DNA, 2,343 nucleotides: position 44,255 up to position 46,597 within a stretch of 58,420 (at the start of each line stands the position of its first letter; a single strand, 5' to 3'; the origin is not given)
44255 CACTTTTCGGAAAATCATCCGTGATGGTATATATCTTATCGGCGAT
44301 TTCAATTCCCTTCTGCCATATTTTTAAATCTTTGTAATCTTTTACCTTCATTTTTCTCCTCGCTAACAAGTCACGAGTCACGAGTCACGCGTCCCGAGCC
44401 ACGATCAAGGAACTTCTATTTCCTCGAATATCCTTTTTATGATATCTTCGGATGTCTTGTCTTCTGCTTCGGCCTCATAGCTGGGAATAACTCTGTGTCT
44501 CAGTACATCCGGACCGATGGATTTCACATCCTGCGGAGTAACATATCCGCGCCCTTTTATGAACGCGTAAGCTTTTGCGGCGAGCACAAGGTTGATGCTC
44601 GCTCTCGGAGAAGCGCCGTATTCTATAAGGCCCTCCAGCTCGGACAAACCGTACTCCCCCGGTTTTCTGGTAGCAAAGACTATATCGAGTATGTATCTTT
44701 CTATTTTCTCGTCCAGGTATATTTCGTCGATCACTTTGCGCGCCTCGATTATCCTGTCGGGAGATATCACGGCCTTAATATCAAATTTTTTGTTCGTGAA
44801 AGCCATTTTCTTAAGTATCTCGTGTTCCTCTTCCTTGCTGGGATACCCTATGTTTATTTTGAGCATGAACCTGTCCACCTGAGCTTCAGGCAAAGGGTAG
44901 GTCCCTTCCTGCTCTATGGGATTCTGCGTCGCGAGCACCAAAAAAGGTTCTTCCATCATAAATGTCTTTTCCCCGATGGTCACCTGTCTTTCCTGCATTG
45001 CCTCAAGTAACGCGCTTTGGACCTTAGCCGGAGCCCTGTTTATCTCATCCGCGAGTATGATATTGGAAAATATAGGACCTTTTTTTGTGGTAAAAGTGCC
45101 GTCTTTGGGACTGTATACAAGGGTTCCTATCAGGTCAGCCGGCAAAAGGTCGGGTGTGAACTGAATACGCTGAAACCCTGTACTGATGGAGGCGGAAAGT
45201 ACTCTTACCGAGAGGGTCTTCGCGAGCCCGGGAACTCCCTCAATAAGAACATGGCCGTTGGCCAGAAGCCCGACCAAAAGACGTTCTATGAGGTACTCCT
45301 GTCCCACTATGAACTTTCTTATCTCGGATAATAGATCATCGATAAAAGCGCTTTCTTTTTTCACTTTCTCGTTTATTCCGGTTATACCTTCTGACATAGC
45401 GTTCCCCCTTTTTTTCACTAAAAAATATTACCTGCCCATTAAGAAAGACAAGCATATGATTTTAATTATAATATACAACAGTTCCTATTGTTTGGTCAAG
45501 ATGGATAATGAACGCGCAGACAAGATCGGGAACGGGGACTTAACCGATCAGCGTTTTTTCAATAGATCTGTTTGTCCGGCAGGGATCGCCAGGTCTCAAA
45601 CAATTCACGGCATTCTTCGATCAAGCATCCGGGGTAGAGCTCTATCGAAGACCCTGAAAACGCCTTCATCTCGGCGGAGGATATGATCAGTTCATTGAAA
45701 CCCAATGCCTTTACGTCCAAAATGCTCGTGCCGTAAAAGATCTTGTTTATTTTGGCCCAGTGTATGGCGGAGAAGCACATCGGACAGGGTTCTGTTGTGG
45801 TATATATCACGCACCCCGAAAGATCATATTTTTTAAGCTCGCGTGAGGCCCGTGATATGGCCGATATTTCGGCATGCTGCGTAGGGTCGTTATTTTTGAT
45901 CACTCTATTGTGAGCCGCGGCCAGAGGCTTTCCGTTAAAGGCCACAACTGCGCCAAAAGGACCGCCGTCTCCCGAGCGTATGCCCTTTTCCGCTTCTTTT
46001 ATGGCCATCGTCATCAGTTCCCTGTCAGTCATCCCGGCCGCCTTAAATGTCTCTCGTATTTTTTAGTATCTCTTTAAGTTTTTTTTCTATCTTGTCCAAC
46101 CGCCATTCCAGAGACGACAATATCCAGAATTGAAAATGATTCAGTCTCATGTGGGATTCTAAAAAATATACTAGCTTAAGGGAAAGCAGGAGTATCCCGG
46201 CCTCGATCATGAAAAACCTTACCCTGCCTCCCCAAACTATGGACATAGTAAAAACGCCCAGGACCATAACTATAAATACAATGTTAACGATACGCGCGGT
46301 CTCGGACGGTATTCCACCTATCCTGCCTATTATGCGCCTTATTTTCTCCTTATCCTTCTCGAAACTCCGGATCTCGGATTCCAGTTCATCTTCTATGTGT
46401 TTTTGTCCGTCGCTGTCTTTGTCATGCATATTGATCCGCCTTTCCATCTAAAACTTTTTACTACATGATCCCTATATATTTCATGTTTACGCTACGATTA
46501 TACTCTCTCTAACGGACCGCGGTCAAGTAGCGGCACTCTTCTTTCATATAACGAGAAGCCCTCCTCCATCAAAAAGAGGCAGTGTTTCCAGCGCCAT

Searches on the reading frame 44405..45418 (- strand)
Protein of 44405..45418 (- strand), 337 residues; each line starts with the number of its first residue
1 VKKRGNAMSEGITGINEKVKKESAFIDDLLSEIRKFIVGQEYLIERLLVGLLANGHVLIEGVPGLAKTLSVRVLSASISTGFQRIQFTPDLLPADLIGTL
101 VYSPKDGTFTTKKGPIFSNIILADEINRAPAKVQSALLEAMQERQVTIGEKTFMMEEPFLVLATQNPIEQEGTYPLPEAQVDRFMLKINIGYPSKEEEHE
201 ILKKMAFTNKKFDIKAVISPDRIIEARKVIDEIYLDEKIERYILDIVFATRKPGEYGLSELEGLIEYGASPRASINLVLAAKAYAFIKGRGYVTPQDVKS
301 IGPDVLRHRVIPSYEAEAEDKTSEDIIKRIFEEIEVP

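Call 96: search_protein_families(library=pfam, proteins=[window:44405-45418:-])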
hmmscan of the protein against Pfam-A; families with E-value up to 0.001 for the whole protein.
window:44405-45418:- (337 aa): 6 families
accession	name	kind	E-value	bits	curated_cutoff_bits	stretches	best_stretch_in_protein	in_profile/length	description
PF07726.17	AAA_3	-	4.2e-64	214.8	27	1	56-186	1-131/131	ATPase family associated with various cellular activities (AAA)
PF17863.7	AAA_lid_2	-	4.9e-22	77.9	22.7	1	264-330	8-74/74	AAA lid domain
PF20030.5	bpMoxR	-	1.3e-14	54.2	27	1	27-219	4-196/205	MoxR domain in the MoxR-vWA-beta-propeller ternary systems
PF07728.20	AAA_5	-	2.8e-14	53.7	22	1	56-184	1-139/139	AAA domain (dynein-related subfamily)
PF00158.32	Sigma54_activat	-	1.1e-05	25.7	20.2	1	54-170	22-147/168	Sigma-54 interaction domain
PF00493.29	MCM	-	0.00075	19.1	23.3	0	53-168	56-174/224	MCM P-loop domain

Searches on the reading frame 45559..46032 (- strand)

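Call 60: search_protein_families(library=pfam, proteins=[window:45559-46032:-], max_evalue=5)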
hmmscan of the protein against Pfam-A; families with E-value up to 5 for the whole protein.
window:45559-46032:- (157 aa): 10 families
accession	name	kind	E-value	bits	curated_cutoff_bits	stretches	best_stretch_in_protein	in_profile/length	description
PF00383.29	dCMP_cyt_deam_1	-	4.6e-26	91.1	25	1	3-102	4-102/102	Cytidine and deoxycytidylate deaminase zinc-binding region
PF14437.12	MafB19-deam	-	3.4e-22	79.3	27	1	3-127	3-123/142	MafB19-like deaminase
PF18750.7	SNAD4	-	0.00012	22.6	27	1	41-90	21-71/130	Secreted Novel AID/APOBEC-like Deaminase 4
PF14439.12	Bd3614-deam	-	0.00017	22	38.5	1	26-92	11-77/113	Bd3614-like deaminase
PF18771.7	APOBEC3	-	0.013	16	27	1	39-88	18-68/137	APOBEC3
PF18772.7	APOBEC2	-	0.027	14.9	26.8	1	44-90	42-89/175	APOBEC2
PF18782.7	NAD2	-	0.05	14.2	27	1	38-90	40-94/179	Novel AID APOBEC clade 2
PF10670.15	DUF4198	-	0.052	14.1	34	1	23-91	146-207/209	Domain of unknown function (DUF4198)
PF18778.7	NAD1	-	0.075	13.6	27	1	43-91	41-91/175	Novel AID APOBEC clade 1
PF08210.17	APOBEC_N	-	0.17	12.4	25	1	40-90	34-85/170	APOBEC-like N-terminal domain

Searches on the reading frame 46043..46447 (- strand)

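Call 37: search_protein_families(library=pfam, proteins=[window:46043-46447:-], max_evalue=0.01)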
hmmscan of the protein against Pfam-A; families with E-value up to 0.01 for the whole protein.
window:46043-46447:- (134 aa): 0 families

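Call 38: search_protein_families(library=ncbifam, proteins=[window:46043-46447:-], max_evalue=0.01)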
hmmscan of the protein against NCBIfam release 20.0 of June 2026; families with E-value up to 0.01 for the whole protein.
window:46043-46447:- (134 aa): 0 families

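Call 60: search_protein_families(library=pfam, proteins=[window:46043-46447:-], max_evalue=5)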
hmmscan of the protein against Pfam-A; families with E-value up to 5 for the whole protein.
window:46043-46447:- (134 aa): 1 family
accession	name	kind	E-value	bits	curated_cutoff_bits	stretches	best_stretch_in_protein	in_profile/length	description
PF05055.17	DUF677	-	0.023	14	29.1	1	16-71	149-200/336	Protein of unknown function (DUF677)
